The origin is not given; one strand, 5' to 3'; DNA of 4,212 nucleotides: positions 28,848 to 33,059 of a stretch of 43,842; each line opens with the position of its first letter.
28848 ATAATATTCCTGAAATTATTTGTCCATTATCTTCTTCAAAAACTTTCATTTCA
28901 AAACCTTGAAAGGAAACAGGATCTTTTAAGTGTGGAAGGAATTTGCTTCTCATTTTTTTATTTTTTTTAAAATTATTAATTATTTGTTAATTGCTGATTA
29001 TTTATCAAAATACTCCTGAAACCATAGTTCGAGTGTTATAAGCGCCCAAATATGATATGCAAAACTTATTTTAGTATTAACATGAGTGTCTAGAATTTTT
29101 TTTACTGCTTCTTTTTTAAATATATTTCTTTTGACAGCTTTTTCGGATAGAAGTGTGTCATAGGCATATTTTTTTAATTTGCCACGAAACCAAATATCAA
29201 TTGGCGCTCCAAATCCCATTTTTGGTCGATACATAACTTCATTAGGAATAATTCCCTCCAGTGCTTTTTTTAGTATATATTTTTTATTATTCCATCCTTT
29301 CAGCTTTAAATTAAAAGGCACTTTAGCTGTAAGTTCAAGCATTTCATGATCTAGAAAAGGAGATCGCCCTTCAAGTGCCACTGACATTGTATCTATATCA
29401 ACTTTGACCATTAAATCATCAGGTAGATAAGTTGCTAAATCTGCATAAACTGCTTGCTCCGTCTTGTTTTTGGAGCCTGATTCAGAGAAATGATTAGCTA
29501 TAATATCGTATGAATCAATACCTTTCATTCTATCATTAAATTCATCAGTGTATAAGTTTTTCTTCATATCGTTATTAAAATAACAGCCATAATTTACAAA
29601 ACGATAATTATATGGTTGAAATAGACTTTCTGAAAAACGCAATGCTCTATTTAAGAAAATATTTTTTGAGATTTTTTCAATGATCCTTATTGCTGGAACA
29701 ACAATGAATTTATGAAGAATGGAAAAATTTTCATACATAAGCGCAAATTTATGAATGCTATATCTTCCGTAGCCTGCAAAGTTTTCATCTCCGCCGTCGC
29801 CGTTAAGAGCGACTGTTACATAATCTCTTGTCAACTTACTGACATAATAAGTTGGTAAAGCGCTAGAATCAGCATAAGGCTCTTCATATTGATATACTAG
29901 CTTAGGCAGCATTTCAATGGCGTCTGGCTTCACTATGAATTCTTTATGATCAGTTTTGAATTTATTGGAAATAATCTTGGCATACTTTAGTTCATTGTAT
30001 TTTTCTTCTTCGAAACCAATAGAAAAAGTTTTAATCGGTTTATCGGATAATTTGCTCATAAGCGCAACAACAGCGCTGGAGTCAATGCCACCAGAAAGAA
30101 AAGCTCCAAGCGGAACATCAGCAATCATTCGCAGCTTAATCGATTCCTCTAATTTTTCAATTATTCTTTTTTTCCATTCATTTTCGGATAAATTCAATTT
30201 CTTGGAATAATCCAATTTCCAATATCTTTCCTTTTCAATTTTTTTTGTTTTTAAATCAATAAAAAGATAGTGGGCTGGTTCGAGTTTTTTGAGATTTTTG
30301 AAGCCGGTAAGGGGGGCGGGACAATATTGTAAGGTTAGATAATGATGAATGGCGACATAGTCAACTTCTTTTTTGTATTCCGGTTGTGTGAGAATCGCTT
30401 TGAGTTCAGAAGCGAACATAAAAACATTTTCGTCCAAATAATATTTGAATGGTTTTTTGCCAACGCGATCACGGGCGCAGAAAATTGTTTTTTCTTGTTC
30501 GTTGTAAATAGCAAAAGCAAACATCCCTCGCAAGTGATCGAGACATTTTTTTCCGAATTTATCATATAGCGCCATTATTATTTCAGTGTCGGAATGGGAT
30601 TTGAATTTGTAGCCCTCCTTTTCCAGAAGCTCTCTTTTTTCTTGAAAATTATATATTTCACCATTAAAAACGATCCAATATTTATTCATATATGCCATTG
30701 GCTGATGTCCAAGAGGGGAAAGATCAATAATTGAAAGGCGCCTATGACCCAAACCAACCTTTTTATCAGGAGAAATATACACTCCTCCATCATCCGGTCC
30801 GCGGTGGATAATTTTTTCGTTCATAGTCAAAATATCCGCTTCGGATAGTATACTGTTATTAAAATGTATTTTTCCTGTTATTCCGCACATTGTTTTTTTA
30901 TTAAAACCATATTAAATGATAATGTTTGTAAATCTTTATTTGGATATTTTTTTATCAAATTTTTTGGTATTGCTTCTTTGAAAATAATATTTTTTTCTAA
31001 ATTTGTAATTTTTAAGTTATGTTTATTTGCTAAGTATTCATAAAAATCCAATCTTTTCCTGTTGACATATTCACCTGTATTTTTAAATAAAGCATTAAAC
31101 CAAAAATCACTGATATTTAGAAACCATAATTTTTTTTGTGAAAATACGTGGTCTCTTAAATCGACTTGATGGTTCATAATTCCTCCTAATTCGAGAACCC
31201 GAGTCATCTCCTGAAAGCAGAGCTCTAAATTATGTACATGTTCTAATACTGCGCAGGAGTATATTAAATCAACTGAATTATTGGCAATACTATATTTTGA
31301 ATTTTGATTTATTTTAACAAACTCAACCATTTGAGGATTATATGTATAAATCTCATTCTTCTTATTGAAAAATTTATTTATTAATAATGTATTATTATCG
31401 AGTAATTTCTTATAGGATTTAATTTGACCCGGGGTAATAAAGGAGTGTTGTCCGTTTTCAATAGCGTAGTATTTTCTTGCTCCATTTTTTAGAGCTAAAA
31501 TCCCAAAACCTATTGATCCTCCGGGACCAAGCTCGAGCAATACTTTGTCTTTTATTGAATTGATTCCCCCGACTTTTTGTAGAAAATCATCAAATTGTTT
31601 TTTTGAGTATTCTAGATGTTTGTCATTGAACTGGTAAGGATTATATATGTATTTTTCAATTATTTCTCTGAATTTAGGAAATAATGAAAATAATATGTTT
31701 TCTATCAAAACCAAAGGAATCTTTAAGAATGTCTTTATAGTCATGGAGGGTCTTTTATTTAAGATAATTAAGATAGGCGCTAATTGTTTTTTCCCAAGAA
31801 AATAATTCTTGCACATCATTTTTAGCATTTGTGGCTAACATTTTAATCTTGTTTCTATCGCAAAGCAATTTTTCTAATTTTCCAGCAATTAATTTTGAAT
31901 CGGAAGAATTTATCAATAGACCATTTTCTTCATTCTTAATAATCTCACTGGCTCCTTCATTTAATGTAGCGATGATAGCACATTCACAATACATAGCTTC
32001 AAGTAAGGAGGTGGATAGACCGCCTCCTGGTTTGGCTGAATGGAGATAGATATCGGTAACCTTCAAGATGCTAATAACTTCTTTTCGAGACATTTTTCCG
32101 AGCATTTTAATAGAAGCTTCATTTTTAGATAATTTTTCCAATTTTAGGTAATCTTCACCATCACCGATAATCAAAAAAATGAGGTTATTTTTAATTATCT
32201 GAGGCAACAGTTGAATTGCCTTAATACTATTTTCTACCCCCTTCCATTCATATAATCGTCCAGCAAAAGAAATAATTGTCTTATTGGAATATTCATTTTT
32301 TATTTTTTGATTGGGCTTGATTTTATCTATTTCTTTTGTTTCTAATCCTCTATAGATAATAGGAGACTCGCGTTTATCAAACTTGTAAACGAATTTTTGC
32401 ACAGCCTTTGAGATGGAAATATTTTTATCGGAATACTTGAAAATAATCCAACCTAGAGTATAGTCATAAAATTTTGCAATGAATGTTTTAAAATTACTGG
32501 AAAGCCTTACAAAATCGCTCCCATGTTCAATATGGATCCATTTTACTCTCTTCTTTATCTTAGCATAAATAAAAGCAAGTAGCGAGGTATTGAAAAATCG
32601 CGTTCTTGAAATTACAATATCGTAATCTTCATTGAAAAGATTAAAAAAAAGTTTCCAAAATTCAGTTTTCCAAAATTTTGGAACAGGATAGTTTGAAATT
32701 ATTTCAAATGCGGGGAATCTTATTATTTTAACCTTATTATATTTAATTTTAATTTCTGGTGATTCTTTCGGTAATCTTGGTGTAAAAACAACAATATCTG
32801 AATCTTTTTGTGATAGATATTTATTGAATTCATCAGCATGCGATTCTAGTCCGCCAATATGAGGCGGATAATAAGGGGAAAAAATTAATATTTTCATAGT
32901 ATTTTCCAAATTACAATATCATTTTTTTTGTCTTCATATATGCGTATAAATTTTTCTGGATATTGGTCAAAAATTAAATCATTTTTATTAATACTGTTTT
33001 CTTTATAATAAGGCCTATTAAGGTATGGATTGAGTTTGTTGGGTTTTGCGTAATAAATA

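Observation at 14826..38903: Hyper-modifying glycan island: nine SAM-methyltransferases interleaved with six glycosyltransferases, an amidotransferase and a carbamoyltransferase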

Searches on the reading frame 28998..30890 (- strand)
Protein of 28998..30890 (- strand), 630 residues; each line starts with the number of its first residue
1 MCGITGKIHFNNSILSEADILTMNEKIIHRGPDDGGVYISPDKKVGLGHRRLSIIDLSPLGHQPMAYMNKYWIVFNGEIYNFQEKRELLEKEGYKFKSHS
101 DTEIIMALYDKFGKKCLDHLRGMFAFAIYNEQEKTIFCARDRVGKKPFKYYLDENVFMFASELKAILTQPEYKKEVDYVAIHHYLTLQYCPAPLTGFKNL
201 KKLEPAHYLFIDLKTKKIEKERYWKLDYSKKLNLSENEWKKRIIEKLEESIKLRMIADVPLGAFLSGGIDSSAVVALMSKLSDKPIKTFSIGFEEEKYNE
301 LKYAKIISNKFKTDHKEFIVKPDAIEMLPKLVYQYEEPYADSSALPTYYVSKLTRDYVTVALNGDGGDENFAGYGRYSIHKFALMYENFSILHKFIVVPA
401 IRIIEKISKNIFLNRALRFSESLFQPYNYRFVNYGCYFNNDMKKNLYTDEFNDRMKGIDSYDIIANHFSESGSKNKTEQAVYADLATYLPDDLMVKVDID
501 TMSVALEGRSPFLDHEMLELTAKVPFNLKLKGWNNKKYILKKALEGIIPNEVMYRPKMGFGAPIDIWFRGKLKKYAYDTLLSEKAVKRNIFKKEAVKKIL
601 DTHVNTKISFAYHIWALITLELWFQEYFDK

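Call 4: search_protein_families(library=pfam, proteins=[window:28998-30890:-], max_evalue=0.01)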
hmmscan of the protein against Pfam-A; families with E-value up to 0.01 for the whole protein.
window:28998-30890:- (630 aa): 6 families
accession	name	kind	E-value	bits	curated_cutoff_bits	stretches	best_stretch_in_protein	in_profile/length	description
PF00733.27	Asn_synthase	-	2.3e-94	317.4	21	1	245-625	4-354/354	Asparagine synthase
PF13537.11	GATase_7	-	3.2e-44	150.3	25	1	49-167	1-122/123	Glutamine amidotransferase domain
PF13522.11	GATase_6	-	4.3e-42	143.6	27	1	32-162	1-130/130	Glutamine amidotransferase domain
PF12481.13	DUF3700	-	0.00014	21.9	27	1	113-162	122-171/228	Aluminium induced protein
PF06508.19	QueC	-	0.0014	18.6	22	1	264-320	5-60/210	Queuosine biosynthesis protein QueC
PF09147.15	CarA_N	-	0.007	16.6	21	0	69-134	45-110/199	Carbapenam-3-carboxylate synthase, N-terminal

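Call 17: search_protein_families(library=ncbifam, proteins=[window:28998-30890:-], max_evalue=0.001)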
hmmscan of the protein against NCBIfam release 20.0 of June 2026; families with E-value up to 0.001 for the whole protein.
window:28998-30890:- (630 aa): 9 families
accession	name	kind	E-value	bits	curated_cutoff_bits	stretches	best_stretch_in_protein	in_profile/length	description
TIGR03108.1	eps_aminotran_1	hypoth_equivalog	1e-184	615.8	816.9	1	1-625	1-626/628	XrtA/PEP-CTERM system amidotransferase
TIGR01536.1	asn_synth_AEB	equivalog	1.4e-145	486.2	267.1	1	2-560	1-517/517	asparagine synthase (glutamine-hydrolyzing)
TIGR03104.1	trio_amidotrans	equivalog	3e-140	468.3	570.1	2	1-378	1-384/589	N-acetylglutaminylglutamine amidotransferase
NF006949.0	PRK09431.1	equivalog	2e-88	297.3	499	3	1-170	1-169/554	asparagine synthase B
NF033535.1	lass_lactam_cya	exception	4.4e-77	260.1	525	2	1-381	1-385/668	lasso peptide isopeptide bond-forming cyclase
NF001484.0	PRK00331.1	subfamily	6.9e-13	47.8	381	1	67-197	91-226/601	isomerizing glutamine--fructose-6-phosphate transaminase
TIGR01135.1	glmS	equivalog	2.7e-11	42.7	418.05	1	67-169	90-200/607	glutamine--fructose-6-phosphate transaminase (isomerizing)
NF033561.1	macrolact_Ik_Al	subfamily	2.8e-10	39.4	300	1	192-369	150-329/561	albusnodin/ikarugamycin family macrolactam cyclase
TIGR01134.1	purF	equivalog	1.1e-09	38.2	350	1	44-176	65-209/432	amidophosphoribosyltransferase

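Call 66: search_solved_structures(query=window:28998-30890:-, max_evalue=1e-10)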
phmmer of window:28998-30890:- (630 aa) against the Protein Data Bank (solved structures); distinct sequences matched with E-value up to 1e-10: 6.
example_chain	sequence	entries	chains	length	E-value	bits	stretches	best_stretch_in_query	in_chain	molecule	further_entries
7ylz_A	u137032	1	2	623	2.1e-53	185.2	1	1-375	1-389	hydroxyamidotransferase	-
1ct9_A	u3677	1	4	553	7.1e-40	140.5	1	21-168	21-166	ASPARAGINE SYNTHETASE B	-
6gq3_A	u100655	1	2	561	9.8e-33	116.9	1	14-375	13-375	Asparagine synthetase [glutamine-hydrolyzing]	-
8sue_A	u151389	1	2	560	2e-32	115.9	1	25-375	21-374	Asparagine synthetase [glutamine-hydrolyzing]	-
9b6c_A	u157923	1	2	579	1.1e-31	113.4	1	25-375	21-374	Asparagine synthetase [glutamine-hydrolyzing]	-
1jgt_A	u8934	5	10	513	8.6e-11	44.5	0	74-336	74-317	BETA-LACTAM SYNTHETASE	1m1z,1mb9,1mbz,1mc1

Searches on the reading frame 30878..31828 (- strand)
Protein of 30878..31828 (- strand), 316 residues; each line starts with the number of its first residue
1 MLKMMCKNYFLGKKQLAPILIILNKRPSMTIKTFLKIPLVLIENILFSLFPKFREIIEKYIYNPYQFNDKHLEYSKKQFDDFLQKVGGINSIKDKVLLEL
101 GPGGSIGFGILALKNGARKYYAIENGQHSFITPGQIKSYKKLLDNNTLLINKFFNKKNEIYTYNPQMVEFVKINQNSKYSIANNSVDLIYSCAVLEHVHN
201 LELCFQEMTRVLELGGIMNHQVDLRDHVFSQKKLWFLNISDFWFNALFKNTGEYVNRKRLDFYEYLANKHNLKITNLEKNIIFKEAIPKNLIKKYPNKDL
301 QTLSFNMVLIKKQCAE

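Call 4: search_protein_families(library=pfam, proteins=[window:30878-31828:-], max_evalue=0.01)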
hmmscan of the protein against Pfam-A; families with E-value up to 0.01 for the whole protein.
window:30878-31828:- (316 aa): 5 families
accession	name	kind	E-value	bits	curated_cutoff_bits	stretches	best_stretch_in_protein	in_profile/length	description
PF08241.18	Methyltransf_11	-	1.8e-08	35.4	21.2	1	166-218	43-93/95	Methyltransferase domain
PF13489.12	Methyltransf_23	-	2.8e-05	24.3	27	1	76-274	6-161/164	Methyltransferase domain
PF13649.12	Methyltransf_25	-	0.00076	20.6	27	1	167-216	47-97/97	Methyltransferase domain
PF13847.12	Methyltransf_31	-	0.00077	19.6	27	1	178-219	68-108/145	Methyltransferase domain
PF08242.18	Methyltransf_12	-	0.0019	19.4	30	1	162-217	42-97/98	Methyltransferase domain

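Call 16: search_protein_families(library=ncbifam, proteins=[window:30878-31828:-], max_evalue=0.001)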
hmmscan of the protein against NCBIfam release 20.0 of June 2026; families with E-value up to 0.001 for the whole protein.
window:30878-31828:- (316 aa): 2 families
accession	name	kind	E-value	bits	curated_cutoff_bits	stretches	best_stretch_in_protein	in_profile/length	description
NF052510.1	methyltran_MpqE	exception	3.9e-05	23.1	335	1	167-268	99-194/234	methyl-plastoquinone biosynthesis methyltransferase MpqE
TIGR02072.1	BioC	equivalog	4.7e-05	23.3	184.95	1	140-219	53-131/244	malonyl-ACP O-methyltransferase BioC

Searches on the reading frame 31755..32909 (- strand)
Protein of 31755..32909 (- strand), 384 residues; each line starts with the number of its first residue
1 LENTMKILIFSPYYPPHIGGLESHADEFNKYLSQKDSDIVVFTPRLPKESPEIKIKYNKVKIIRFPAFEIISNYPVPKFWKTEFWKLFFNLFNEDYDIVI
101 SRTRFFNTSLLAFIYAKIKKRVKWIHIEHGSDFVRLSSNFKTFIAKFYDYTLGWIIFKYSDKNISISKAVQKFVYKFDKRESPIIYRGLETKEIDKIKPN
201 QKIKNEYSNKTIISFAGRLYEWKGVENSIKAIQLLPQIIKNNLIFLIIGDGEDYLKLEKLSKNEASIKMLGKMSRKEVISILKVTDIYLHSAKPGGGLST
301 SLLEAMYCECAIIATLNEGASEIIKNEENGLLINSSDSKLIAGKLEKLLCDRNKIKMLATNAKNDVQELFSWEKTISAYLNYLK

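Call 4: search_protein_families(library=pfam, proteins=[window:31755-32909:-], max_evalue=0.01)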
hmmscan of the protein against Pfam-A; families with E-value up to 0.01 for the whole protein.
window:31755-32909:- (384 aa): 5 families
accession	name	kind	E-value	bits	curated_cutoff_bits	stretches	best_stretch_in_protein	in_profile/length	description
PF00534.26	Glycos_transf_1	-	4.3e-32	111.4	26.4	1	200-364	5-171/172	Glycosyl transferases group 1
PF13692.12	Glyco_trans_1_4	-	2.1e-22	80.3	27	1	212-351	3-142/142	Glycosyl transferases group 1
PF13439.12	Glyco_transf_4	-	8e-15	55.7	28.5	1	18-192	1-169/170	Glycosyltransferase Family 4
PF13524.12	Glyco_trans_1_2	-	2.7e-06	27.8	25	1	244-380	16-143/144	Glycosyl transferase-like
PF13579.12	Glyco_trans_4_4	-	0.0045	17.8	29.7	1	19-138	1-110/158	Glycosyl transferase 4-like domain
